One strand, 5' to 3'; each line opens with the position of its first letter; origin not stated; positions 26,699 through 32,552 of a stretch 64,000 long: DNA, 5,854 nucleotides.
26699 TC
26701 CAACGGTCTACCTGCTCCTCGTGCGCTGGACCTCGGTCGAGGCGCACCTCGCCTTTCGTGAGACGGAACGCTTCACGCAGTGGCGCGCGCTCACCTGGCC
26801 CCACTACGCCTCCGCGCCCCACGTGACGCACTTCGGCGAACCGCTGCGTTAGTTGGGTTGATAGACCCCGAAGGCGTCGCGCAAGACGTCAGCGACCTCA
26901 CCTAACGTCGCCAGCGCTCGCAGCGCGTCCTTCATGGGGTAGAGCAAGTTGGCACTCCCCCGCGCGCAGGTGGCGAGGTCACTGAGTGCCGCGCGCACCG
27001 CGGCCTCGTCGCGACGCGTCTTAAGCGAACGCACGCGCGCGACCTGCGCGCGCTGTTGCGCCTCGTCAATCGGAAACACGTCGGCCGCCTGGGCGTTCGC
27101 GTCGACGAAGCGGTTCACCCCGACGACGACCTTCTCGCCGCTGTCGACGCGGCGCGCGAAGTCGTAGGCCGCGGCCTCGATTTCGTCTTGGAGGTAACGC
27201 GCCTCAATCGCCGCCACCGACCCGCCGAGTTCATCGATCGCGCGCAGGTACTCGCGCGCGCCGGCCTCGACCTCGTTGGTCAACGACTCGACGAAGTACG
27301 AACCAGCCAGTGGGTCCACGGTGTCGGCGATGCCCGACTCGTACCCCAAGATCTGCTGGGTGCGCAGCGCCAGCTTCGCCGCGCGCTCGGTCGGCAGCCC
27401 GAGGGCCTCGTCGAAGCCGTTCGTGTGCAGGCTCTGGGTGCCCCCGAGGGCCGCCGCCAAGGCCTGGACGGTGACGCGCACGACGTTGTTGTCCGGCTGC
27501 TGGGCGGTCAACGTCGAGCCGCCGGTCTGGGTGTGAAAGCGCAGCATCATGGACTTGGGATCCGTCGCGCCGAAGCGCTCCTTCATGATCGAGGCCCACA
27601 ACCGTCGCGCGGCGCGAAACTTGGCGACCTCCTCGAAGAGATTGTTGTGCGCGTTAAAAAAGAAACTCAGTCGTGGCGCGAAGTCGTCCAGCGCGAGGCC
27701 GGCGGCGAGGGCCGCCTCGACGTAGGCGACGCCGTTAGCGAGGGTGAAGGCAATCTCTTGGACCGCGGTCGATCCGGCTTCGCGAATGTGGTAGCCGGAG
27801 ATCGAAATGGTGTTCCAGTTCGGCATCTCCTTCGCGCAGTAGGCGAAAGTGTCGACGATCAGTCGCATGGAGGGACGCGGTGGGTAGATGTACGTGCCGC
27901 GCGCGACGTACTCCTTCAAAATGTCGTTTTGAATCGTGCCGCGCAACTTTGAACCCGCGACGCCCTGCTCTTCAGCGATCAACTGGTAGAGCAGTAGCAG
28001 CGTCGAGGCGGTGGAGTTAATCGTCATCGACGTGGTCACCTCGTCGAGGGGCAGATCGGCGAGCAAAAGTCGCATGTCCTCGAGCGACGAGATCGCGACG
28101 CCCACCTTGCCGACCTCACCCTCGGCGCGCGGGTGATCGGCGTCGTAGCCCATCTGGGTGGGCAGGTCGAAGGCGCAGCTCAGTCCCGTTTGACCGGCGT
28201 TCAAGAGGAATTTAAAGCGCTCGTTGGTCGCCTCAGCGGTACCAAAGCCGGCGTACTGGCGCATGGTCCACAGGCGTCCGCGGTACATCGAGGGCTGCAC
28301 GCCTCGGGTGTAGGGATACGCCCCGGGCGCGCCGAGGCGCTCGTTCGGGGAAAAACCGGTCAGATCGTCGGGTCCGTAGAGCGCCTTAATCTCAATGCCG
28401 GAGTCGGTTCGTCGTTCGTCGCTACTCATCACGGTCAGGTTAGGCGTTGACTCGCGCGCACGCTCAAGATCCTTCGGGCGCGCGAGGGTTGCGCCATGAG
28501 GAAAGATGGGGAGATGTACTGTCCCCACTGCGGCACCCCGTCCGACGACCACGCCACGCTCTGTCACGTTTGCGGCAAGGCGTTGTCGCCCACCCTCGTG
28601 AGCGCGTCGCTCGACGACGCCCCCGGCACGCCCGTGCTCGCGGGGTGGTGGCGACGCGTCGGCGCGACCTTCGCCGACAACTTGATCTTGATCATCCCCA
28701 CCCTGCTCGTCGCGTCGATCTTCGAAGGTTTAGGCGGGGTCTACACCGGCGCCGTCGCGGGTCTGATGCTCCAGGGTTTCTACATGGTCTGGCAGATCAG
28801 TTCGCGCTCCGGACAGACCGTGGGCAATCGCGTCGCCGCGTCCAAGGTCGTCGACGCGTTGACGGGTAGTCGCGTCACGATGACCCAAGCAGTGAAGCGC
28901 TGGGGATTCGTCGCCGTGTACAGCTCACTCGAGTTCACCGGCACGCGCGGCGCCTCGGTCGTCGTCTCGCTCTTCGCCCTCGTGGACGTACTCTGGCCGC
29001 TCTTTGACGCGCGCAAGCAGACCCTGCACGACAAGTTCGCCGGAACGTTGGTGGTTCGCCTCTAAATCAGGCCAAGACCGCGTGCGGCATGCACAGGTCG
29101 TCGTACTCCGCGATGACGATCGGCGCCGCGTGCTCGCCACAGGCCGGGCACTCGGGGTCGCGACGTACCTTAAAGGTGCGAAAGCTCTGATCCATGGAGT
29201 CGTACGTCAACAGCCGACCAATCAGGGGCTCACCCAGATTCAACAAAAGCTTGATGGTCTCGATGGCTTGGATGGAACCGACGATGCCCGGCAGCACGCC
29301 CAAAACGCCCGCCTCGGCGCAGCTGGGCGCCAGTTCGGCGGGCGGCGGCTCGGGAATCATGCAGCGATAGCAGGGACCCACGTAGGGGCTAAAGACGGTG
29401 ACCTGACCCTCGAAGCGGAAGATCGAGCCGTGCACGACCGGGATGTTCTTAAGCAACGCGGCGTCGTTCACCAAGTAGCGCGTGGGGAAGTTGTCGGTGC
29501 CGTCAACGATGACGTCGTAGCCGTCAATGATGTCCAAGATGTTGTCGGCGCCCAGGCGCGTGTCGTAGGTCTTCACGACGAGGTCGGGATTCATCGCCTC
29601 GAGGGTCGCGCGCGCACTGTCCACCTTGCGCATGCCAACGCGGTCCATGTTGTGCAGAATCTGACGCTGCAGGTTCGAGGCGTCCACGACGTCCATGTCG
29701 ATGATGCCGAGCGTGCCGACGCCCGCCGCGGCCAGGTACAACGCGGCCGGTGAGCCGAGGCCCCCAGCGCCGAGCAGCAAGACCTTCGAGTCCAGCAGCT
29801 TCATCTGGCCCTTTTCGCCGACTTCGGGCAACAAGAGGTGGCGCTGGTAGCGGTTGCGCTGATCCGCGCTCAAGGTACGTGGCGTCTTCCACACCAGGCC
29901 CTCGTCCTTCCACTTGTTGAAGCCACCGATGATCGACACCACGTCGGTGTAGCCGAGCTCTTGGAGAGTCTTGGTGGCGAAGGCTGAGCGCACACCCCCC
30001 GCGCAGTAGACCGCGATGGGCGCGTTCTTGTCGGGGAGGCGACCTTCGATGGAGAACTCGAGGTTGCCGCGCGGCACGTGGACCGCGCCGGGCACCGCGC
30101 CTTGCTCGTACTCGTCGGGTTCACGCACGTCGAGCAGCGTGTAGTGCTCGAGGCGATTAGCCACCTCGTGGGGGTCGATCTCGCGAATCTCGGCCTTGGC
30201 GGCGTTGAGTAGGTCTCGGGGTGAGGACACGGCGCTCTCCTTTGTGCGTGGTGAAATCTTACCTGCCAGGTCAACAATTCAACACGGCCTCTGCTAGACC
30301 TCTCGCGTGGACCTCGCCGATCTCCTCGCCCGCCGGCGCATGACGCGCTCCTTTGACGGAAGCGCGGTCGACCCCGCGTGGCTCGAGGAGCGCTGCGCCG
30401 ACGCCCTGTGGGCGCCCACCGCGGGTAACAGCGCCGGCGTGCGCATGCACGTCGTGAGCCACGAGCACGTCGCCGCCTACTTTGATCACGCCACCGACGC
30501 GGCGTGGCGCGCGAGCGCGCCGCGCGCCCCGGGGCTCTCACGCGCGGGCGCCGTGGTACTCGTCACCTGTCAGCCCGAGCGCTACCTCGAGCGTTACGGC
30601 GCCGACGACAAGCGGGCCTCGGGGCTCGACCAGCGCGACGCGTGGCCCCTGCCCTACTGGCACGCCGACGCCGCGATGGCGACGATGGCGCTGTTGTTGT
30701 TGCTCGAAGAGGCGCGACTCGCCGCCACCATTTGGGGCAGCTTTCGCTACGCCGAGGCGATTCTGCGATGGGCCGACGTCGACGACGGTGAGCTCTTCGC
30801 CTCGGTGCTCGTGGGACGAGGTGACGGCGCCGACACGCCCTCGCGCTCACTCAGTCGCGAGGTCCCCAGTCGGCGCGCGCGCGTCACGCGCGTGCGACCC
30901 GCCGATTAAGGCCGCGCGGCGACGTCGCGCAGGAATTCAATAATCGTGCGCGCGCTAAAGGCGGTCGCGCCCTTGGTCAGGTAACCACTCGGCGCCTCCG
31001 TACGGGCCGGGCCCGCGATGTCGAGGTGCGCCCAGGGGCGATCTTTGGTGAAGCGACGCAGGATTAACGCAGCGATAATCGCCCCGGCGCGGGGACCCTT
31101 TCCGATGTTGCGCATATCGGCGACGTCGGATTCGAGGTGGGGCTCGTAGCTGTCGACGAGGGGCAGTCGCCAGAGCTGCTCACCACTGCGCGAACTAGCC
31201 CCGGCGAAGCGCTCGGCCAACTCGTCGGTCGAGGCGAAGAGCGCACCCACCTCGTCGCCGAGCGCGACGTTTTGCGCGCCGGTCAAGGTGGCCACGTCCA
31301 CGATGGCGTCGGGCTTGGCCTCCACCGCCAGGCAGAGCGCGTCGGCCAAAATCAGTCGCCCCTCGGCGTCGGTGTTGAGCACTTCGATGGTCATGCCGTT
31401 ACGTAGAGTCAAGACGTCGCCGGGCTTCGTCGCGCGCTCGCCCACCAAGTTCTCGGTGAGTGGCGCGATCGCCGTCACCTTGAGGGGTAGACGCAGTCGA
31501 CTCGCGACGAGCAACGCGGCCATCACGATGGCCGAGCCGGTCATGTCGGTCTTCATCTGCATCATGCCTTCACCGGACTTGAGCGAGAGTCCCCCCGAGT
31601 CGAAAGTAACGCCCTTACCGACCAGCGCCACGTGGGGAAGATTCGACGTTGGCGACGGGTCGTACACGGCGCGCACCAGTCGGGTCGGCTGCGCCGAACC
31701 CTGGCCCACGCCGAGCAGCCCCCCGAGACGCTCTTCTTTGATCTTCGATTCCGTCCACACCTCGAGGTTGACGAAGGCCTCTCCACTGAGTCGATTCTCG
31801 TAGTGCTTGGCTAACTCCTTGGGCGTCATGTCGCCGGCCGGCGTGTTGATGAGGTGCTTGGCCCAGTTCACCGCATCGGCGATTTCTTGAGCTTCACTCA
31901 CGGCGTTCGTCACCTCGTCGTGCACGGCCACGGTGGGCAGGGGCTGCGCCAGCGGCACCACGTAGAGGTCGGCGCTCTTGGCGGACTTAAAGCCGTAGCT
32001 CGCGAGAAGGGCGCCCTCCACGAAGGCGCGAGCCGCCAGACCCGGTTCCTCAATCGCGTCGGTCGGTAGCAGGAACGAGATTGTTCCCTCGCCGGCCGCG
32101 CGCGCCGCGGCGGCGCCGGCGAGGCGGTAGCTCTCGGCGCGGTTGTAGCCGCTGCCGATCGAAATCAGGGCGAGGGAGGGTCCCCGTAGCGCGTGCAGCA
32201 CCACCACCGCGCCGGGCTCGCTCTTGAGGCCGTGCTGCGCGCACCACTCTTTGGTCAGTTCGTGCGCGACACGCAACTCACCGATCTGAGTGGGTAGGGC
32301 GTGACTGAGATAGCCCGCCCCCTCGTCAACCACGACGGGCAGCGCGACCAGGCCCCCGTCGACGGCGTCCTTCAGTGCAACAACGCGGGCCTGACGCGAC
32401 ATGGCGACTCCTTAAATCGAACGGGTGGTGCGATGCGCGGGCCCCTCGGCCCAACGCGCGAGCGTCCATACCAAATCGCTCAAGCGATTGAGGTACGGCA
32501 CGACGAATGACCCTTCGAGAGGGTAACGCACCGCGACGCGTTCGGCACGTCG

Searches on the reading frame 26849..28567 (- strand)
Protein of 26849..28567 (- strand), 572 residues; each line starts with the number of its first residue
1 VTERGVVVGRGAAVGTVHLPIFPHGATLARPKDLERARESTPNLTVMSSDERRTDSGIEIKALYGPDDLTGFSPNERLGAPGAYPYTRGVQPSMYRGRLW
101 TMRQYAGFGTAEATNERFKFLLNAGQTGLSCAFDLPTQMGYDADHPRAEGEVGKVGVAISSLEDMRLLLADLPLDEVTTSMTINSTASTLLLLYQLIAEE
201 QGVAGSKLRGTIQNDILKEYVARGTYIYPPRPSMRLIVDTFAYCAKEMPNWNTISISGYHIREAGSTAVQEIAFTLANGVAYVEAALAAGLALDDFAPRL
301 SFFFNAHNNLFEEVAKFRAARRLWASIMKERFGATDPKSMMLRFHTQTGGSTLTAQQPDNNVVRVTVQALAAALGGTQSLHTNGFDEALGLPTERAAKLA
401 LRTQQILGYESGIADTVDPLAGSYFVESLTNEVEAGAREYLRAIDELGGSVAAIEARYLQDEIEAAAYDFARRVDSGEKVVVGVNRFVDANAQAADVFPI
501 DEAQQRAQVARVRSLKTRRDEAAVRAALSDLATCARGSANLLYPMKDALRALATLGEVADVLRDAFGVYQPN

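Call 34: search_protein_families(library=pfam, proteins=[window:26849-28567:-], max_evalue=0.00001)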
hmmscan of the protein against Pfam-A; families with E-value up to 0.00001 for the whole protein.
window:26849-28567:- (572 aa): 1 family
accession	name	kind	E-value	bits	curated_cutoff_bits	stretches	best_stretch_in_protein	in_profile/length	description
PF01642.28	MM_CoA_mutase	-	4.6e-224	745.2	22.1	1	53-567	1-512/512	Methylmalonyl-CoA mutase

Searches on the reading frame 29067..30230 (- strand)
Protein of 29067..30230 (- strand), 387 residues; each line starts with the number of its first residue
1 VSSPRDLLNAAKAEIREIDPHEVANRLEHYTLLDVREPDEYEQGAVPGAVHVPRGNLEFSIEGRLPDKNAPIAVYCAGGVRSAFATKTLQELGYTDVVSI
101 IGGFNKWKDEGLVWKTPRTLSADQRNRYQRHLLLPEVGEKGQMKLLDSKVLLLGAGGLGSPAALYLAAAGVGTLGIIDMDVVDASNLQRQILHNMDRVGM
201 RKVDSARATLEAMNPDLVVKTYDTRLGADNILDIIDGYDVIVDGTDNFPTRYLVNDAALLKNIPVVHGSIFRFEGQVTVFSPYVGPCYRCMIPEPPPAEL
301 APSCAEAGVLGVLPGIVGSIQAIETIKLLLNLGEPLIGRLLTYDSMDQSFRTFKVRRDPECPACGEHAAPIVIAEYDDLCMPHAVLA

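Call 34: search_protein_families(library=pfam, proteins=[window:29067-30230:-], max_evalue=0.00001)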
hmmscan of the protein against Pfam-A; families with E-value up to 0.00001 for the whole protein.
window:29067-30230:- (387 aa): 2 families
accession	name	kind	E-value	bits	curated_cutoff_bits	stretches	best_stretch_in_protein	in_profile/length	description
PF00899.27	ThiF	-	5.9e-83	278.1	28.1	1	128-363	1-238/238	ThiF family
PF00581.25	Rhodanese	-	1.2e-21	77.5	22.2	1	20-109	2-101/102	Rhodanese-like domain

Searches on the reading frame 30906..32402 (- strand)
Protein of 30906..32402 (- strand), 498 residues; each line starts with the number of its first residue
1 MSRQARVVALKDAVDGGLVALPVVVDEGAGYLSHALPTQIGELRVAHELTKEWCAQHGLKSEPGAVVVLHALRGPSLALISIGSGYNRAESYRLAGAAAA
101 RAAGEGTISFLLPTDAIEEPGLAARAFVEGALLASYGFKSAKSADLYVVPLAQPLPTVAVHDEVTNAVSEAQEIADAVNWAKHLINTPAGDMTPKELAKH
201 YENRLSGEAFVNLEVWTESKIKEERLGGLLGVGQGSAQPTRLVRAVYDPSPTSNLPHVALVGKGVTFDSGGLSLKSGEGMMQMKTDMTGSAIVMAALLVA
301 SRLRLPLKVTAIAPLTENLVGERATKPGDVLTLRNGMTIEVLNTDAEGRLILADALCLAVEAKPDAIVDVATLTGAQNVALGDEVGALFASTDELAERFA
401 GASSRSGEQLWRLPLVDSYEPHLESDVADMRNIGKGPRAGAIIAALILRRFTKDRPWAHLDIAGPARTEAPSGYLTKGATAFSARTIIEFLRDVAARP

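Call 34: search_protein_families(library=pfam, proteins=[window:30906-32402:-], max_evalue=0.00001)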
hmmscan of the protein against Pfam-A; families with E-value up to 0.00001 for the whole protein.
window:30906-32402:- (498 aa): 2 families
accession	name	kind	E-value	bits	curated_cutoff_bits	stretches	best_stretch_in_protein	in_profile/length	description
PF00883.26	Peptidase_M17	-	6.8e-112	374.2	25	1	179-488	1-310/310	Cytosol aminopeptidase family, catalytic domain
PF02789.23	Peptidase_M17_N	-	2.6e-09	37.5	23.4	1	48-143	23-127/129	Cytosol aminopeptidase family, N-terminal domain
